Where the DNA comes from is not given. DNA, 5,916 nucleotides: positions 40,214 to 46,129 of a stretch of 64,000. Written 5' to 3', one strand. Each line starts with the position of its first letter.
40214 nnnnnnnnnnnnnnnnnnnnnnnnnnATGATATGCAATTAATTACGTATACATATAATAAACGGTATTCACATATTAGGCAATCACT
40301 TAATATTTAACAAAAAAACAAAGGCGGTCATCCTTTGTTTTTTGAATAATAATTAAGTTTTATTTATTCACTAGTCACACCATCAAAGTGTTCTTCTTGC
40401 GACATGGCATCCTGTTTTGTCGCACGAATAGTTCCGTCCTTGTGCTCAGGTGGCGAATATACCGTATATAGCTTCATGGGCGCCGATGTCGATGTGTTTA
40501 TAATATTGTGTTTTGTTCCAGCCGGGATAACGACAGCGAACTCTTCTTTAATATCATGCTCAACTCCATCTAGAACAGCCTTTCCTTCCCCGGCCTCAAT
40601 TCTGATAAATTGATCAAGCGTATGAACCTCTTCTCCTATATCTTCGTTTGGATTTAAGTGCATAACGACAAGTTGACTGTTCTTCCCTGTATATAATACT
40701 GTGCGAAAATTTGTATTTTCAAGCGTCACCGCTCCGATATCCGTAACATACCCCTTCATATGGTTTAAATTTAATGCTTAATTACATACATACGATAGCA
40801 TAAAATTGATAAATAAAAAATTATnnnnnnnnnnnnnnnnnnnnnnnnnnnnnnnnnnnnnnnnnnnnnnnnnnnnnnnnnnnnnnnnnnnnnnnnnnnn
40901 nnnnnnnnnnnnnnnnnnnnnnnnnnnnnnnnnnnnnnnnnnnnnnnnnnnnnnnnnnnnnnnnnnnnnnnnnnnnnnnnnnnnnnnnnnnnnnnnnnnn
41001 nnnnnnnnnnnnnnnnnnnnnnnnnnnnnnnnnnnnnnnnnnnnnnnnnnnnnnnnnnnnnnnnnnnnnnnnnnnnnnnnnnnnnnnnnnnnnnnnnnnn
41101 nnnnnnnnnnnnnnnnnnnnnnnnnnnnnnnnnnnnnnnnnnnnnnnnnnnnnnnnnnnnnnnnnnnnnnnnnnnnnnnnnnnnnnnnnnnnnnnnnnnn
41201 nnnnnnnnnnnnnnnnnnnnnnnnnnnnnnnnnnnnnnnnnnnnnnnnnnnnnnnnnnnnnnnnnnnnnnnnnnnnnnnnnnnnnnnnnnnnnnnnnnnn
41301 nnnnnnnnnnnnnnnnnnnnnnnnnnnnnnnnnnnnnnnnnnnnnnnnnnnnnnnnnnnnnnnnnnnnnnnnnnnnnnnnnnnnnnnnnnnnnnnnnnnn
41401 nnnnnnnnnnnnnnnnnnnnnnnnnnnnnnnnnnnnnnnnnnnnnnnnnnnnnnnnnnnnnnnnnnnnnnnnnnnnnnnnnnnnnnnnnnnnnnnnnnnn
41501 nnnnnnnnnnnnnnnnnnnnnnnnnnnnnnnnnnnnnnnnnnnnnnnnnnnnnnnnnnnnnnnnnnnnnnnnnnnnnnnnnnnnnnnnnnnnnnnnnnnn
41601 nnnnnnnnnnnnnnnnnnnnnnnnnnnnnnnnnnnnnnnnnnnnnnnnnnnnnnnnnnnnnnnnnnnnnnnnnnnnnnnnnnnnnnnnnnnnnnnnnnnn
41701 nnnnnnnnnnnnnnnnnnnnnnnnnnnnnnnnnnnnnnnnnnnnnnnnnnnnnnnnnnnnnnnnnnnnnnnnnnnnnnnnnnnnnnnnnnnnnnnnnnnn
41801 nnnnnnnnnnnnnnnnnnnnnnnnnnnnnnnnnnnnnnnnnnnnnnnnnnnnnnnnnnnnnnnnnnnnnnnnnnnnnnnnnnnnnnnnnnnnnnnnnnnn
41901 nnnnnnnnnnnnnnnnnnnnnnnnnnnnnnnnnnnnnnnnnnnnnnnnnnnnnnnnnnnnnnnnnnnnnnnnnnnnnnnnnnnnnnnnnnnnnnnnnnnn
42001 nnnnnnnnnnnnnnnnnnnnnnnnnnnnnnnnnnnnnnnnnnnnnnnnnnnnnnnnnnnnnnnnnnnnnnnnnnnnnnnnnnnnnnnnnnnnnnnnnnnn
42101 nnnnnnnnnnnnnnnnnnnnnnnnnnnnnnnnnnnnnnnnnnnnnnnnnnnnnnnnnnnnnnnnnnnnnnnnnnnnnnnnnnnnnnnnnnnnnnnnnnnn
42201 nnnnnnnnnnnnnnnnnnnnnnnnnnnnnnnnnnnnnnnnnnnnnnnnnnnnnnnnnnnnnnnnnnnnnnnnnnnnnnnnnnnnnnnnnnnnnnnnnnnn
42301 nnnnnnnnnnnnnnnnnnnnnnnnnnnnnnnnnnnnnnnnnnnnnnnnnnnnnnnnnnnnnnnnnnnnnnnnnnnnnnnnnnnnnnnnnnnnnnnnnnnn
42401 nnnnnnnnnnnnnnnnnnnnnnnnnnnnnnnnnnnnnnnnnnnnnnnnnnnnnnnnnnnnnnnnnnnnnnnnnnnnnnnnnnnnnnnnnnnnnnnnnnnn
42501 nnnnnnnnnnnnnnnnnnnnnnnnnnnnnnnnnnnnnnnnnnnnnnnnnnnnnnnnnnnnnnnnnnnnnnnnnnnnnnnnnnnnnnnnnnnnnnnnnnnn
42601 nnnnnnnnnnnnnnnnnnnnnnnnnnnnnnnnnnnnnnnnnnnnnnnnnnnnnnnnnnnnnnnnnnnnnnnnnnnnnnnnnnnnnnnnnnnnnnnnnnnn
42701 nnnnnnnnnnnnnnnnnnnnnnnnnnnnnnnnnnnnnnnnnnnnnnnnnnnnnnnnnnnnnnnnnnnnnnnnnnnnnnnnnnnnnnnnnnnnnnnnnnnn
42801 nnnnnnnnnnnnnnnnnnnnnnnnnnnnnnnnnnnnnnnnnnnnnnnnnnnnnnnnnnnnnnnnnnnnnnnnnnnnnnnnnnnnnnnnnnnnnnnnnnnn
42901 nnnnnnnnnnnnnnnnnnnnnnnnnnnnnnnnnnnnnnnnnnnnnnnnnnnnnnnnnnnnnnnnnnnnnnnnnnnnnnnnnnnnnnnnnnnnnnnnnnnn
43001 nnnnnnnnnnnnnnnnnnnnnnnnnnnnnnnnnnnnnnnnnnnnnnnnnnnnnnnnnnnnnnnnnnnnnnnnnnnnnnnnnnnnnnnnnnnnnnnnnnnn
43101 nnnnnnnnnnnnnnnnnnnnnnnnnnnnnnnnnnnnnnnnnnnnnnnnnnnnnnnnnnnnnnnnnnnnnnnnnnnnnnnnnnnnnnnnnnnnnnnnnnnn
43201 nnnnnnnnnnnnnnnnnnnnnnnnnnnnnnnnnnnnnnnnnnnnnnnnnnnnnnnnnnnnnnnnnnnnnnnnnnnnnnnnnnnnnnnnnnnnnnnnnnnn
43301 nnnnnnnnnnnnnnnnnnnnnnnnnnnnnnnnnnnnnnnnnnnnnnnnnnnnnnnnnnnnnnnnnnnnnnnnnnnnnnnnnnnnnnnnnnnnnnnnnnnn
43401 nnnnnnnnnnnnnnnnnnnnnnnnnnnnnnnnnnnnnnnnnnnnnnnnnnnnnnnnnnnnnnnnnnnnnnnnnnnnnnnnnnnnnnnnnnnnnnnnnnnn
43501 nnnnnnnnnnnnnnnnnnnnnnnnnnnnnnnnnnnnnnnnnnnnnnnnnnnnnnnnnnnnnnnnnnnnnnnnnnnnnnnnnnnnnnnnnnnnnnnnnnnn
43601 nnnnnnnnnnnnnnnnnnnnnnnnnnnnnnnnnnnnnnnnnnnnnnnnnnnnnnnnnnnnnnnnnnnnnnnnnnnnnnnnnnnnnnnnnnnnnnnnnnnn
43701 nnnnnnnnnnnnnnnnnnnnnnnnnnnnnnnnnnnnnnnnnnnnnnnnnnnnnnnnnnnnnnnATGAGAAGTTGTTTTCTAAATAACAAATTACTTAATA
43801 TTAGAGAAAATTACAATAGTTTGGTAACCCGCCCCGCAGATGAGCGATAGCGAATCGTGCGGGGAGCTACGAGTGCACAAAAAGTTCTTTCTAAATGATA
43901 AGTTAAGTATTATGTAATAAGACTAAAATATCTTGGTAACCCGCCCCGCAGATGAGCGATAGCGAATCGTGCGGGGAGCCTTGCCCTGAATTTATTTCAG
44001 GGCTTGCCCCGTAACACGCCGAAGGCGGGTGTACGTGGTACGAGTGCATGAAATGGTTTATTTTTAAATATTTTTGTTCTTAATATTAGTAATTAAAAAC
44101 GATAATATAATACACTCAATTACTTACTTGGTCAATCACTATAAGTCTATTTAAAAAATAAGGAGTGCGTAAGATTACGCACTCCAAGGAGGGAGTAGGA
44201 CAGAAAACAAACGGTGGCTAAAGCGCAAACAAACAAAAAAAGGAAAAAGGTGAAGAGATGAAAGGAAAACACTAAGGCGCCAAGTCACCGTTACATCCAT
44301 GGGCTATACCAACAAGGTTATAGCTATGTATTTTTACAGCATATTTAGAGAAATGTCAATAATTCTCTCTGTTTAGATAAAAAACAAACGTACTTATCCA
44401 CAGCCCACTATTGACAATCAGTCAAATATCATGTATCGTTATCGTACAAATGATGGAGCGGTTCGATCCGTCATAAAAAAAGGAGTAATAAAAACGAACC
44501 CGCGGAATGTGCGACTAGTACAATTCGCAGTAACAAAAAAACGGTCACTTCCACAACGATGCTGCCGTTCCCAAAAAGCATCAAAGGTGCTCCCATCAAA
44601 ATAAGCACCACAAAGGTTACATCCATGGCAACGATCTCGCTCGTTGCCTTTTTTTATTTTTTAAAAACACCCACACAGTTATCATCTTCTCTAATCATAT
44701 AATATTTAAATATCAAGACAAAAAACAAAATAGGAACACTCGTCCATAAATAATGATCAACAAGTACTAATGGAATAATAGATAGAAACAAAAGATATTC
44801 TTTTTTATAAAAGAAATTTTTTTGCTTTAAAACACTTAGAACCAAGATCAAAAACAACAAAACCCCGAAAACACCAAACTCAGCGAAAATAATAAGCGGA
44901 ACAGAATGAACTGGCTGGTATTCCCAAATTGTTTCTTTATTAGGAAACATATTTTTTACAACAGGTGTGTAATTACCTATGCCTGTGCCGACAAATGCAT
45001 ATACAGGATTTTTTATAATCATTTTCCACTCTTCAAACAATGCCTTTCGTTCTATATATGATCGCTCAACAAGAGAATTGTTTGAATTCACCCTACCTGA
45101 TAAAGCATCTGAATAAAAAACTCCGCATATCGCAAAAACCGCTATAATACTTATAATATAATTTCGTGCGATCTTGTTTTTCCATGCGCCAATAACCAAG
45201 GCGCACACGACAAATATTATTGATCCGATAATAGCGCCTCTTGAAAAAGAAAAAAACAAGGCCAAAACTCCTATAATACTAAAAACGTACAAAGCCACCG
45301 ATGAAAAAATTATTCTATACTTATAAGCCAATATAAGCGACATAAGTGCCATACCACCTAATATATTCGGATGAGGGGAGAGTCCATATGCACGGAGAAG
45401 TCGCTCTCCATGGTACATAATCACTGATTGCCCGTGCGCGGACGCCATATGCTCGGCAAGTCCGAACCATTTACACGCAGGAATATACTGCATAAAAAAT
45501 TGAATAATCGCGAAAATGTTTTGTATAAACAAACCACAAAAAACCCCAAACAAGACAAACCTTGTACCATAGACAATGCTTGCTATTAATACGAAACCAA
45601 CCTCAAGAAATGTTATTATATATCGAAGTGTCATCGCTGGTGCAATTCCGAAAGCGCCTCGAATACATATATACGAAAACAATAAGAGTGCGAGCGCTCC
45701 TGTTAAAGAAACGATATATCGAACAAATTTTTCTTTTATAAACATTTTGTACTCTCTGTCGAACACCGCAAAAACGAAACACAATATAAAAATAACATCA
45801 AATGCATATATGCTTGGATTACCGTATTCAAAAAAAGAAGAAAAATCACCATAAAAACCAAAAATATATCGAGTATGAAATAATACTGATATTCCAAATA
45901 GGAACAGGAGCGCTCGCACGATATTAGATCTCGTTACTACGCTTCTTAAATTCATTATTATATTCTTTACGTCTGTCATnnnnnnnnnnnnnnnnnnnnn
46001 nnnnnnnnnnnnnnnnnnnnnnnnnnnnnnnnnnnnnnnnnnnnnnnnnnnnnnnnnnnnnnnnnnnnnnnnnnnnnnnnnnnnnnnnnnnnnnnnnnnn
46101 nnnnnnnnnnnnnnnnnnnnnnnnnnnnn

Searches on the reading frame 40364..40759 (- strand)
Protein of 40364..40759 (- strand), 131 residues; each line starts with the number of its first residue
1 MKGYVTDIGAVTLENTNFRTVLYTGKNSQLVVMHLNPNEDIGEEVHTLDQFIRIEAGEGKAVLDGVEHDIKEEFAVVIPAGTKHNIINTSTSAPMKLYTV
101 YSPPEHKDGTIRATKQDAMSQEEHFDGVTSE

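Call 36: search_protein_families(library=pfam, proteins=[window:40364-40759:-], max_evalue=0.001)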
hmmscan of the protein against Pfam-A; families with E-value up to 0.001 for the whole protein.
window:40364-40759:- (131 aa): 1 family
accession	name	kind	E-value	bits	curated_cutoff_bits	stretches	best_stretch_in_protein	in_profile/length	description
PF07883.17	Cupin_2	-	1.1e-13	51.2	27.2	1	32-101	2-70/70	Cupin domain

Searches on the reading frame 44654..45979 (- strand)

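Call 36: search_protein_families(library=pfam, proteins=[window:44654-45979:-], max_evalue=0.001)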
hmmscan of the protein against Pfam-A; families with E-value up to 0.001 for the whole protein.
window:44654-45979:- (441 aa): 1 family
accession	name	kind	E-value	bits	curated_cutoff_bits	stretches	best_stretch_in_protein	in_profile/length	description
PF04932.20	Wzy_C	-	4.1e-12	46.6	31.7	1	233-377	2-149/149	O-Antigen ligase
